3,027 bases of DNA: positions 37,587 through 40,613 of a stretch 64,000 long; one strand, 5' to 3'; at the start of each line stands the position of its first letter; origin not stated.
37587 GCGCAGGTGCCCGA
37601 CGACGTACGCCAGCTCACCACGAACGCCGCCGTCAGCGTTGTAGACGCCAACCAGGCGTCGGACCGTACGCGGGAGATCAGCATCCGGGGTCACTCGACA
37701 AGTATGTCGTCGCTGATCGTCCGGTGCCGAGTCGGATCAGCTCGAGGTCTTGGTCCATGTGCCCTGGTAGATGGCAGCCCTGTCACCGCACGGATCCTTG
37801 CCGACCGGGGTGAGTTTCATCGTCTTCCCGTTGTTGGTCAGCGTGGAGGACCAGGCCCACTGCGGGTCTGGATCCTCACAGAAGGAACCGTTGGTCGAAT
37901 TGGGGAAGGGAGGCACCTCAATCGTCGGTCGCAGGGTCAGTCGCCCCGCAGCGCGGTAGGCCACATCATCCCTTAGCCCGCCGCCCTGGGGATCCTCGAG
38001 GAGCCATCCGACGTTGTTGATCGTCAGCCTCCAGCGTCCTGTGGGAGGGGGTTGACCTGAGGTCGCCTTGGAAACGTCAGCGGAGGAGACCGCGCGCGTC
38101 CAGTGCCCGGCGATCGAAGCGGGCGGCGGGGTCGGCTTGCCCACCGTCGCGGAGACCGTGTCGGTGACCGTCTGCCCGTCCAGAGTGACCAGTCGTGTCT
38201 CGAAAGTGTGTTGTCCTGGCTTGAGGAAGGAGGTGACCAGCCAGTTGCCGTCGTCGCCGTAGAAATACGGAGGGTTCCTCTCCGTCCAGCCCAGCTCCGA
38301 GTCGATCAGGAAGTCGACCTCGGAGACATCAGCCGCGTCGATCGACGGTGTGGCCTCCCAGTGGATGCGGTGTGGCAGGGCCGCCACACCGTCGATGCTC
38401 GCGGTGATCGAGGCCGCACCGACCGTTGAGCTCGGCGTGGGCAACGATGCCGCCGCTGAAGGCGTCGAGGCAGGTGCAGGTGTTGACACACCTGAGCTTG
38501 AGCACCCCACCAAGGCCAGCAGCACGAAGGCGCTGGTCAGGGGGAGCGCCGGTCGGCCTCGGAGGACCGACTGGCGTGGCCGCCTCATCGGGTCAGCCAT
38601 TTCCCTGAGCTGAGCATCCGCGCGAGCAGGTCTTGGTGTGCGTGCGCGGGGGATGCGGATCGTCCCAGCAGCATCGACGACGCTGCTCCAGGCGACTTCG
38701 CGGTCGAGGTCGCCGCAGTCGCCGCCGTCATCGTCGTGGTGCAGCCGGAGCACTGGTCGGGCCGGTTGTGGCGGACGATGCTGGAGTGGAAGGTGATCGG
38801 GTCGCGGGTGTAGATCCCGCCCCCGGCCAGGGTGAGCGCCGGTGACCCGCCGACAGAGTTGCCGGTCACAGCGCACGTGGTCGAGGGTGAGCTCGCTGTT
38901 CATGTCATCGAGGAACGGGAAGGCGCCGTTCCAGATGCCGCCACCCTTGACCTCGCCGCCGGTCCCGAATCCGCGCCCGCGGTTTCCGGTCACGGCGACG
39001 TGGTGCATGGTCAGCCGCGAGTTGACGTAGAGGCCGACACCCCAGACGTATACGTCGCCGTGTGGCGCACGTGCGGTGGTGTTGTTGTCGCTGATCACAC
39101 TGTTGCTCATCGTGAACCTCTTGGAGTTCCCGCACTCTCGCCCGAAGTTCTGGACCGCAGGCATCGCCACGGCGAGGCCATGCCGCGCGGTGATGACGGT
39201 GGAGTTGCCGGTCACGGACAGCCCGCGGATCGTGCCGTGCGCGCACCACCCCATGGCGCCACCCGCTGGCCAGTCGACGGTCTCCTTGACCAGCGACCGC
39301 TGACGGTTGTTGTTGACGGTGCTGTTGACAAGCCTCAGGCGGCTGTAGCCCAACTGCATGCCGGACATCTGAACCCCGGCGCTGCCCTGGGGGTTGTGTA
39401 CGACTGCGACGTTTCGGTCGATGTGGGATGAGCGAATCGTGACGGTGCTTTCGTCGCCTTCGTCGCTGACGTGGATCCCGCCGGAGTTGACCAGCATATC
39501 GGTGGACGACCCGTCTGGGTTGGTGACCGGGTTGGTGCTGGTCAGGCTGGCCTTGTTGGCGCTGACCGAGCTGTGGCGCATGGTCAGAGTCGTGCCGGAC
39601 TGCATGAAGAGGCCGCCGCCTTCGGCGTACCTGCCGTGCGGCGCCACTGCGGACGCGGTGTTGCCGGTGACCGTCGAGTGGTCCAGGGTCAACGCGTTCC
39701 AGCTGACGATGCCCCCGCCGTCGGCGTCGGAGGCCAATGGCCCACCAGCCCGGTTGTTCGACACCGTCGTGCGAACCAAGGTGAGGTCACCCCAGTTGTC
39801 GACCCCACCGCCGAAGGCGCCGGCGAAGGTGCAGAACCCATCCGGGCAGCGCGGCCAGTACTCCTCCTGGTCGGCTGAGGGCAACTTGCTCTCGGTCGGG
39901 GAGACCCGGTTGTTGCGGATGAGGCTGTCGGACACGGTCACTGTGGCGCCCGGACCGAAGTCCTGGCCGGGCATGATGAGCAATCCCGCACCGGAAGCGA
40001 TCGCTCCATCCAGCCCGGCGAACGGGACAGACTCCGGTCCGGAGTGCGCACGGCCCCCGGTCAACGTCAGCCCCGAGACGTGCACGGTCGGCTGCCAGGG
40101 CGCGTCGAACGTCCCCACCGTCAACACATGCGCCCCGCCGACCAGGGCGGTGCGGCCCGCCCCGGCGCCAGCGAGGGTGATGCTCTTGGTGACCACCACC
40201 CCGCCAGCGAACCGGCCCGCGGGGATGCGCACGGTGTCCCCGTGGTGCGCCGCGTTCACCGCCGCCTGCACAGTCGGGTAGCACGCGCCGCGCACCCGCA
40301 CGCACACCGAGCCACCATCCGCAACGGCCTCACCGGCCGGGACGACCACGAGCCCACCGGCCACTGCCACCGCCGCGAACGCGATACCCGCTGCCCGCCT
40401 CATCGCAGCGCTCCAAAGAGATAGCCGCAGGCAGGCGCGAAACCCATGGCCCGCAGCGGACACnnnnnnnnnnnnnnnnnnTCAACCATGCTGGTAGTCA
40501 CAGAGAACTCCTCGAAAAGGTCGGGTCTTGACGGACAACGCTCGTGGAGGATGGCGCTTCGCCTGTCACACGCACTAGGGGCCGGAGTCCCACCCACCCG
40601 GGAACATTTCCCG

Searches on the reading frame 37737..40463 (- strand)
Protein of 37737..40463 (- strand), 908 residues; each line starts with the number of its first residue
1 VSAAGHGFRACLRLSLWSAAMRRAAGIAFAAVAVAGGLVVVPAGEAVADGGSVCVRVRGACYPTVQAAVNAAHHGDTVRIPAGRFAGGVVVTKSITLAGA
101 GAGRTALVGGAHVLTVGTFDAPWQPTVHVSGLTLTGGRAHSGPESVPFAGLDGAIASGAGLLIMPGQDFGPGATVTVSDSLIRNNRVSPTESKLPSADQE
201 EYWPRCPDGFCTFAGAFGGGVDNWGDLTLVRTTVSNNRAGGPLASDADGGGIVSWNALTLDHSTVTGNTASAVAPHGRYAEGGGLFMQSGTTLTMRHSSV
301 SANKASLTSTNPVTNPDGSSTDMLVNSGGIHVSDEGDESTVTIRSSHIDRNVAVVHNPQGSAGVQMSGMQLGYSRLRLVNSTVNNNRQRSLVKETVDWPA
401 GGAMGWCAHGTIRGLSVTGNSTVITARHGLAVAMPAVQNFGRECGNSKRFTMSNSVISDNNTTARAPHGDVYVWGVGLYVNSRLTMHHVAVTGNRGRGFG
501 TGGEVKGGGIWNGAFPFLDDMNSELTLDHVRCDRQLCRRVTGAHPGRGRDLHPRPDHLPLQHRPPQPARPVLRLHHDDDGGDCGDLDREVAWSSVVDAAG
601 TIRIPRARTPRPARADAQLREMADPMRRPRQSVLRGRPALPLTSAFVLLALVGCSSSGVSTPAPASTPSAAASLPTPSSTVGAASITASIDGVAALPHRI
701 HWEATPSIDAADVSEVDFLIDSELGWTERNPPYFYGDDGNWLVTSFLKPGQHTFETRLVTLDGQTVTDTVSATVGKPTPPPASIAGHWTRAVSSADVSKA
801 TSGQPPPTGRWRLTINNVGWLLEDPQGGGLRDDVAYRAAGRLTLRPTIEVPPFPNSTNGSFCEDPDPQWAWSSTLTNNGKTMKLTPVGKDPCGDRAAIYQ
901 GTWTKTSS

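Call 28: search_protein_families(library=pfam, proteins=[window:37737-40463:-], max_evalue=0.0001)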
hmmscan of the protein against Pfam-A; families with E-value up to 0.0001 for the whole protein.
window:37737-40463:- (908 aa): 1 family
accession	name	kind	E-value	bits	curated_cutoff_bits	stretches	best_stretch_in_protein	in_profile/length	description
PF13229.12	Beta_helix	-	1.5e-09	38.1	25.9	0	327-499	23-142/158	Right handed beta helix region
